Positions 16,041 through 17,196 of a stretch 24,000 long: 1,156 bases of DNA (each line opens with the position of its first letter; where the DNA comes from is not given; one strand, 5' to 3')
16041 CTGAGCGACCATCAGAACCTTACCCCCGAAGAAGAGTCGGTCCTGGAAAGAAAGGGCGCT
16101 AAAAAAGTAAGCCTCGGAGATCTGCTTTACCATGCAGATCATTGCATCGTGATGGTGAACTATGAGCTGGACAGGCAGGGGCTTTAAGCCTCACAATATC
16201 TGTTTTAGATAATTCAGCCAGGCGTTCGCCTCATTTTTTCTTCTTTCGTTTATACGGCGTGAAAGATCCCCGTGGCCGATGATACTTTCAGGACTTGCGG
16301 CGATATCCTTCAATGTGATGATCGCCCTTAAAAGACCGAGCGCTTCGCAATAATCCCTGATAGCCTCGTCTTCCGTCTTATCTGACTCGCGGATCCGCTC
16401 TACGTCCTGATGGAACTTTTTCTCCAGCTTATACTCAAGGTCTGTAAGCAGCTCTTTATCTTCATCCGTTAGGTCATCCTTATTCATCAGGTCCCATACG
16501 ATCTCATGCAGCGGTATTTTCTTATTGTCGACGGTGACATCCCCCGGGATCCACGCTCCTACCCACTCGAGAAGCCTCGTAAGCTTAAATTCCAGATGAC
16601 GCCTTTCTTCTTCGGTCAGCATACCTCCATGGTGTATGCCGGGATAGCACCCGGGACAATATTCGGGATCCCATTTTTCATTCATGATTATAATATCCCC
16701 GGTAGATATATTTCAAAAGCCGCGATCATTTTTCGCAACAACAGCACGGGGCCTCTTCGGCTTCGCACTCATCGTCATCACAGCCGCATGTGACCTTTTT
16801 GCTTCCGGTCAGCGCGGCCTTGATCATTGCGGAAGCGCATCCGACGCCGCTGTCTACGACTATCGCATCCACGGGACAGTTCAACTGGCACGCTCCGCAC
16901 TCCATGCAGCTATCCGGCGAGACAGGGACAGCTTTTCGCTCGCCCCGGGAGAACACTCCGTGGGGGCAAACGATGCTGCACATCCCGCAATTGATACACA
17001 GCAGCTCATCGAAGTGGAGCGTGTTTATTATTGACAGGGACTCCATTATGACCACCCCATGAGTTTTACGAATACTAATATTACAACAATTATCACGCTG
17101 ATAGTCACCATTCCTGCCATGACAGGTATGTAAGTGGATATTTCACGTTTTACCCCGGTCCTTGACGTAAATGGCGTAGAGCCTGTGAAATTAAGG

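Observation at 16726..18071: hgcA-hgcB mercury methylation gene pair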

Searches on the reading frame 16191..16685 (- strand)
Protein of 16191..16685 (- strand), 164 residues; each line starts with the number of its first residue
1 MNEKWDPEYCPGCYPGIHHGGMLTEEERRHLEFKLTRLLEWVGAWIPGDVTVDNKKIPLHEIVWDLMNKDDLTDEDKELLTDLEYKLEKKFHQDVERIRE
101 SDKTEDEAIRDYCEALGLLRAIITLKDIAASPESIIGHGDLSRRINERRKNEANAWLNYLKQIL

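Call 8: search_protein_families(library=pfam, proteins=[window:16191-16685:-], max_evalue=0.01)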
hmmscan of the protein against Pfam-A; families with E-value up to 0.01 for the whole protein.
window:16191-16685:- (164 aa): 1 family
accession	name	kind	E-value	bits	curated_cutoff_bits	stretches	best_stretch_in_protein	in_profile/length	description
PF19101.5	DUF5788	-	2.4e-13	50.3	25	1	24-161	2-131/131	Family of unknown function (DUF5788)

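Call 9: search_protein_families(library=ncbifam, proteins=[window:16191-16685:-], max_evalue=0.01)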
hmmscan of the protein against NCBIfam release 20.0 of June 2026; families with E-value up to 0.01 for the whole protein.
window:16191-16685:- (164 aa): 0 families

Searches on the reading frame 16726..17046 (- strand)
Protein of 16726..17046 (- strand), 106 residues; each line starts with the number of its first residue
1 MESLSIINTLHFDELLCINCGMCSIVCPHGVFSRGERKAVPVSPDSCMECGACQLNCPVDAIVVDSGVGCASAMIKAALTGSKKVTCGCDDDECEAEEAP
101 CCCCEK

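Call 8: search_protein_families(library=pfam, proteins=[window:16726-17046:-], max_evalue=0.01)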
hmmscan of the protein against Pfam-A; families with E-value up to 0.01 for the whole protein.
window:16726-17046:- (106 aa): 12 families
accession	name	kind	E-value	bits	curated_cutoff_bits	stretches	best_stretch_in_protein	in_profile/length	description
PF00037.32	Fer4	-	1.2e-14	53.8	21.1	2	12-32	3-23/24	4Fe-4S binding domain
PF12838.12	Fer4_7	-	8.3e-10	39.4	27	1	17-61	2-52/52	4Fe-4S dicluster domain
PF12837.12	Fer4_6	-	3.2e-09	36.7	25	1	11-32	3-24/24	4Fe-4S binding domain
PF13237.11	Fer4_10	-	5.4e-09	36.3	25.5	1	12-58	4-53/53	4Fe-4S dicluster domain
PF14697.11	Fer4_21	-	5.9e-08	33.2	35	1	13-62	4-57/59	4Fe-4S dicluster domain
PF12797.12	Fer4_2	-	1.2e-07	31.6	24.5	2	40-59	3-22/22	4Fe-4S binding domain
PF13187.11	Fer4_9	-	1.6e-07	31.7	27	1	17-62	2-52/52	4Fe-4S dicluster domain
PF25160.1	LdpA_Fe-S-bd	-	7.3e-05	22.9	27.6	0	42-63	23-44/49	LdpA Fe-S cluster-binding domain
PF13534.11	Fer4_17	-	0.00011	23.1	22.2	1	16-31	45-60/61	4Fe-4S dicluster domain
PF12800.12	Fer4_4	-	0.00015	22.3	24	1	44-59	1-16/17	4Fe-4S binding domain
PF13183.11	Fer4_8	-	0.00035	21.5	27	1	16-31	53-68/68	4Fe-4S dicluster domain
PF12798.12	Fer4_3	-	0.00074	20.6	27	0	47-61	1-15/15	4Fe-4S binding domain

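Call 9: search_protein_families(library=ncbifam, proteins=[window:16726-17046:-], max_evalue=0.01)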
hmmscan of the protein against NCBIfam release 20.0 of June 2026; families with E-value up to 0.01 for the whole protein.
window:16726-17046:- (106 aa): 51 families (the best 25 are shown)
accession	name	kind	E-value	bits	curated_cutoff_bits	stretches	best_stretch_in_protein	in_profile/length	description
NF040864.1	HgcB_ferredoxin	equivalog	3.7e-29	100.4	99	1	7-94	6-92/93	mercury methylation ferredoxin HgcB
NF043039.1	HgcAB_like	equivalog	1.6e-12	47.7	285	1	10-62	295-349/350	HgcAB-like fusion protein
NF058577.1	FdxA_fam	equivalog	6.5e-11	42.3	65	1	17-61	9-52/52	4Fe-4S ferredoxin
NF040684.1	PorD_Arch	equivalog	8.5e-09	35.4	120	1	14-63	31-80/85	pyruvate synthase subunit PorD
TIGR02179.1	PorD_KorD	subfamily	1e-08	35.2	60.05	1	14-64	24-74/78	2-oxoacid:acceptor oxidoreductase, delta subunit, pyruvate/2-ketoisovalerate family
NF038196.1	ferrodoxin_EFR1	subfamily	1.8e-07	31.5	75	1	16-65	185-232/242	EFR1 family ferrodoxin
NF040770.1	hetero_SS_HdrA2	exception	4.8e-07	28.3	1100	1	11-79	573-641/777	CoB-CoM heterodisulfide reductase HdrA2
NF045490.1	FdxA_Protbact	equivalog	5.4e-07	29.8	135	1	17-69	9-62/104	ferredoxin FdxA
TIGR02494.1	PFLE_PFLC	subfamily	6.4e-07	28.9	174.35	1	2-68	35-103/293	glycyl-radical enzyme activating protein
NF007203.0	PRK09624.1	equivalog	1e-06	28.9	171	1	11-64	47-100/105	pyuvate ferredoxin oxidoreductase subunit delta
NF042987.1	OGOR_delta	exception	1.8e-06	28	125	1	10-64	26-87/89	2-oxoglutarate ferredoxin oxidoreductase subunit delta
TIGR04395.1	cutC_activ_rSAM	equivalog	5.5e-06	25.9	360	1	10-72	49-113/309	choline TMA-lyase-activating enzyme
NF045480.1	FdxA_Actino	equivalog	6.7e-06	26.3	125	1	35-68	29-61/107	ferredoxin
NF006221.0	PRK08348.1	subfamily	7.1e-06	25.7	124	1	10-65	39-95/136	NADH-plastoquinone oxidoreductase subunit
NF045874.1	Vhu_polyferre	exception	8.7e-06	24.7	600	1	7-79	188-260/381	F420-non-reducing hydrogenase associated-polyferredoxin VhuB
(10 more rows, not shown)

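Call 64: list_cluster_members(proteins=[window:16729-17046:-, window:16729-17055:-])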
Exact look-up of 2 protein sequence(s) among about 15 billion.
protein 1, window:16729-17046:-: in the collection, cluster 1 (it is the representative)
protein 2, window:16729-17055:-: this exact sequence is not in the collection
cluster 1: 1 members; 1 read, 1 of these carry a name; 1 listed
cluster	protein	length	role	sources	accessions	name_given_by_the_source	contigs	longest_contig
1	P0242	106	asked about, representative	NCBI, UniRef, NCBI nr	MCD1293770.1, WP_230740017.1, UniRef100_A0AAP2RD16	4Fe-4S ferredoxin [Methanocella sp. CWC-04] | 4Fe-4S ferredoxin n=1 Tax=Methanooceanicella nereidis TaxID=2052831 RepID=A0AAP2RD16_9EURY | mercury methylation ferredoxin HgcB [Methanocella sp. CWC-04]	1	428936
